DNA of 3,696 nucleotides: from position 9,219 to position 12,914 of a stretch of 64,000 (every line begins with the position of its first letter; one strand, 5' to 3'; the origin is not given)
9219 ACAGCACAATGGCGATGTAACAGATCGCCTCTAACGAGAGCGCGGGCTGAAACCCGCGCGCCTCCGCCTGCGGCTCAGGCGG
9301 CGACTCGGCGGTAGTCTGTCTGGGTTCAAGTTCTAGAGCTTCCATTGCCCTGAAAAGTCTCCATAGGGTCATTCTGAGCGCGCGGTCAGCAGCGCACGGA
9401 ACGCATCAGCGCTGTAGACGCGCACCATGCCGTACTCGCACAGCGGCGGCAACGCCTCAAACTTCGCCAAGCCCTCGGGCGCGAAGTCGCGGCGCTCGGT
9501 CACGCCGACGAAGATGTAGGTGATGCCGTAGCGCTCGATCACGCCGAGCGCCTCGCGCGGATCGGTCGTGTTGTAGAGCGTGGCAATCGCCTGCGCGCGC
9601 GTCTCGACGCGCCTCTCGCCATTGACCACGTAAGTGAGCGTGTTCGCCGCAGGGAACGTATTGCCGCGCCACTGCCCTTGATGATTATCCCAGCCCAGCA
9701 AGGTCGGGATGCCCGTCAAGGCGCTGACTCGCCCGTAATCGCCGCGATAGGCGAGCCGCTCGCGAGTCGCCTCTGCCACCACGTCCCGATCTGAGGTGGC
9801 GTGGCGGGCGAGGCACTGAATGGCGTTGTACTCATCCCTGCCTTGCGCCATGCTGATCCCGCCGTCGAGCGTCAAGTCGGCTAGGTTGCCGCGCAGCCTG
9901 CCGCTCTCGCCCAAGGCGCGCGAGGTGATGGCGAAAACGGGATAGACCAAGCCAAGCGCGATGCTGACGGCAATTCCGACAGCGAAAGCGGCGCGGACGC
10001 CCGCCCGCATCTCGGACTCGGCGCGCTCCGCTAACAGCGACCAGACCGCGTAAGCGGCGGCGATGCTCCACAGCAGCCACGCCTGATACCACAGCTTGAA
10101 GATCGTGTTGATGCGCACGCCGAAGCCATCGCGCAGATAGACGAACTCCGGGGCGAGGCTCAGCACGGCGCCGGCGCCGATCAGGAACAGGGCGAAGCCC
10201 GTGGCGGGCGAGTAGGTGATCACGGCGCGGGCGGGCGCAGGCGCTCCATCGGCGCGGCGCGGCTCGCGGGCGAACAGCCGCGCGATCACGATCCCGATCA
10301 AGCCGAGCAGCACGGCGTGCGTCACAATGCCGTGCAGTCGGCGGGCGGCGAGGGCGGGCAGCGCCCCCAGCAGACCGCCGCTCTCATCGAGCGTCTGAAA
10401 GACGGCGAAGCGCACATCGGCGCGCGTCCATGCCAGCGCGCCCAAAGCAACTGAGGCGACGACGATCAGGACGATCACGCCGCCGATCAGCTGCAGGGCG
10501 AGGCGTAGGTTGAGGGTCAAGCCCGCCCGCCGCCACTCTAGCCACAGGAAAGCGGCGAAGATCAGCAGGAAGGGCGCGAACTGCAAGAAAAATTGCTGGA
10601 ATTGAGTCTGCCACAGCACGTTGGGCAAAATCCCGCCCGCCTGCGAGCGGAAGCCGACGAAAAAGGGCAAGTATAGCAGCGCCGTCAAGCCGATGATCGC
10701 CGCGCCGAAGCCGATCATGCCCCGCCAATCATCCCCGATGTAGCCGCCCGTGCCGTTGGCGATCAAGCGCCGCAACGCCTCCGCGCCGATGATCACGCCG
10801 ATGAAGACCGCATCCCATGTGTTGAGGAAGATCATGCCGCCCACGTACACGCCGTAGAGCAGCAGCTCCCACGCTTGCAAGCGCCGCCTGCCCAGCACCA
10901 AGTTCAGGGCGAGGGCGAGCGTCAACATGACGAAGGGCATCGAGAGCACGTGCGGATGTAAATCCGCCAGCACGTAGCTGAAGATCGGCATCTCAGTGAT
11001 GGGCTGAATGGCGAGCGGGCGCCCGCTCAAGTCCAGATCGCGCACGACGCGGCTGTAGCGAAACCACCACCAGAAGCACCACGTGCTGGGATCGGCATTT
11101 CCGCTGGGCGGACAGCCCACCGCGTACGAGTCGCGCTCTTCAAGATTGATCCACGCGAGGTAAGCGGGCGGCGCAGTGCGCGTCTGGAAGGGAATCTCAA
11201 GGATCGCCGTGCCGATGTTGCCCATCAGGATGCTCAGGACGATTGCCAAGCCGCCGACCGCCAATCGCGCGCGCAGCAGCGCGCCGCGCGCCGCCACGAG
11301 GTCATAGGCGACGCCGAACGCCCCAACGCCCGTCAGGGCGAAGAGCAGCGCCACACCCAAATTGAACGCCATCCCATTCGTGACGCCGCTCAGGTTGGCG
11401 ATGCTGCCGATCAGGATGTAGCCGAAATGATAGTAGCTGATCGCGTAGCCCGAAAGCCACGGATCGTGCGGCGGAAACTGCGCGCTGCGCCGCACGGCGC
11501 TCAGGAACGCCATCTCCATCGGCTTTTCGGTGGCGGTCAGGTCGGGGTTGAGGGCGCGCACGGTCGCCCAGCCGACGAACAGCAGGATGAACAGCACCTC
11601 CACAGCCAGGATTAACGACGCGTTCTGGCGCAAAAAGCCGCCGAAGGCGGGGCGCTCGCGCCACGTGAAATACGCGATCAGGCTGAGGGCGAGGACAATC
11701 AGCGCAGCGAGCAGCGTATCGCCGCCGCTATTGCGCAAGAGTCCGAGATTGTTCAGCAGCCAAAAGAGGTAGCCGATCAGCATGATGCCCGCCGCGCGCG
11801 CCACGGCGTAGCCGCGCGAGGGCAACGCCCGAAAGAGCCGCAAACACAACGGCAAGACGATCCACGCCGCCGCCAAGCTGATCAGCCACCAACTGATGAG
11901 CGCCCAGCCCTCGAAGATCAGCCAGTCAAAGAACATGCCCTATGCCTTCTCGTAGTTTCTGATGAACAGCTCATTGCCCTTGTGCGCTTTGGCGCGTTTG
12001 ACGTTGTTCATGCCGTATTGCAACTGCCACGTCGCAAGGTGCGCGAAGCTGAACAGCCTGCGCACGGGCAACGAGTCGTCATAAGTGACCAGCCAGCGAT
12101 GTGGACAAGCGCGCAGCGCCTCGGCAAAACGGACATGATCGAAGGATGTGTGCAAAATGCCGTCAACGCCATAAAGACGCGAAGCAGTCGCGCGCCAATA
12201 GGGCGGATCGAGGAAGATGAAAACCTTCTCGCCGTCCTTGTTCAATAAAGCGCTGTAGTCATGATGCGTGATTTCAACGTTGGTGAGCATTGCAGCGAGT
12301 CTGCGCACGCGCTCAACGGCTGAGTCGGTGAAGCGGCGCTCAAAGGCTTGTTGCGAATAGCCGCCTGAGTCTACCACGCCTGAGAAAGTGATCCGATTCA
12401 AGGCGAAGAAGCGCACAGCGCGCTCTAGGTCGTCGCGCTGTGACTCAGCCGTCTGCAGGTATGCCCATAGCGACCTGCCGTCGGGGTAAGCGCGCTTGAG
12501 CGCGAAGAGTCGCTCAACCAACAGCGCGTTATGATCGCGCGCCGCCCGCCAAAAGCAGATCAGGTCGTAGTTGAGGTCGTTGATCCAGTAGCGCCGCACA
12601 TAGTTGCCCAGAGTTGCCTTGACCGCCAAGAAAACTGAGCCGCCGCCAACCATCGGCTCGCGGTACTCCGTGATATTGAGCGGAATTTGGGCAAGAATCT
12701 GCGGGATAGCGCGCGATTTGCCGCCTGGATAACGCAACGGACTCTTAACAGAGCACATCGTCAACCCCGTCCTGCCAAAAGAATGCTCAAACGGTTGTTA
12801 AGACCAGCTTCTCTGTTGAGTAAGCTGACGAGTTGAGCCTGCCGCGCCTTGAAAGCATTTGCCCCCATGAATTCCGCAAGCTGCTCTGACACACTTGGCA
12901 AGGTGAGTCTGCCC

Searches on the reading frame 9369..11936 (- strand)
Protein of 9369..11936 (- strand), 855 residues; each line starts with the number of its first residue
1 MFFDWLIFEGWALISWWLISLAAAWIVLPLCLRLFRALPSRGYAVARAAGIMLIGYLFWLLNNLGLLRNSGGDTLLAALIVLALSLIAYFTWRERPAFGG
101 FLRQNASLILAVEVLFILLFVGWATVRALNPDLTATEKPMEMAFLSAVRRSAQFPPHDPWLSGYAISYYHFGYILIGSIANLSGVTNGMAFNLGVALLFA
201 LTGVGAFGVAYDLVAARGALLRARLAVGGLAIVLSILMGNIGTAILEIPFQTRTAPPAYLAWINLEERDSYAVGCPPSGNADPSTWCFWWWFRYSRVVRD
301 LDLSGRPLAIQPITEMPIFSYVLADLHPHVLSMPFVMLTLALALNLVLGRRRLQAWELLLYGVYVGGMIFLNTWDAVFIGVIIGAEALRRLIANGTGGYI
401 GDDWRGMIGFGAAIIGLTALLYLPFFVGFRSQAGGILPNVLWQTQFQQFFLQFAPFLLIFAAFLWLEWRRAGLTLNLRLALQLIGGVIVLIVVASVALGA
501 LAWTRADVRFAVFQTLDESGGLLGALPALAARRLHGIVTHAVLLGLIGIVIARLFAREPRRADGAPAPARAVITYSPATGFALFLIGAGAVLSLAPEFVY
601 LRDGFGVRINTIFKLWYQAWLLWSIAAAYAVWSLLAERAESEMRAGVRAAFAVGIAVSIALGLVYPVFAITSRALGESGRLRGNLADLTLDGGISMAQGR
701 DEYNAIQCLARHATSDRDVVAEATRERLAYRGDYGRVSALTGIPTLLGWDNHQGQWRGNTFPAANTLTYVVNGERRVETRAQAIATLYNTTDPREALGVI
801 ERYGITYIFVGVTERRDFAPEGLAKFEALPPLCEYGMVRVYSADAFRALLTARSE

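Call 12: search_protein_families(library=pfam, proteins=[window:9369-11936:-], max_evalue=0.001)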
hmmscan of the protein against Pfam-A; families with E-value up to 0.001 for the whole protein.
window:9369-11936:- (855 aa): 1 family
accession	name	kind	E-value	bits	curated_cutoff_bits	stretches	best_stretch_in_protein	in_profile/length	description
PF10060.15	DUF2298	-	7.6e-92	309.2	27.8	1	53-623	1-488/488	Uncharacterized membrane protein (DUF2298)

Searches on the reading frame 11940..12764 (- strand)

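Call 12: search_protein_families(library=pfam, proteins=[window:11940-12764:-], max_evalue=0.001)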
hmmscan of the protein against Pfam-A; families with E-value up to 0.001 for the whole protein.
window:11940-12764:- (274 aa): 1 family
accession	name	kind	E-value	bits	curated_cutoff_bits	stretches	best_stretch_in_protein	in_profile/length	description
PF02086.21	MethyltransfD12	-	1.2e-34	120.7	22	1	12-252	1-253/253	D12 class N6 adenine-specific DNA methyltransferase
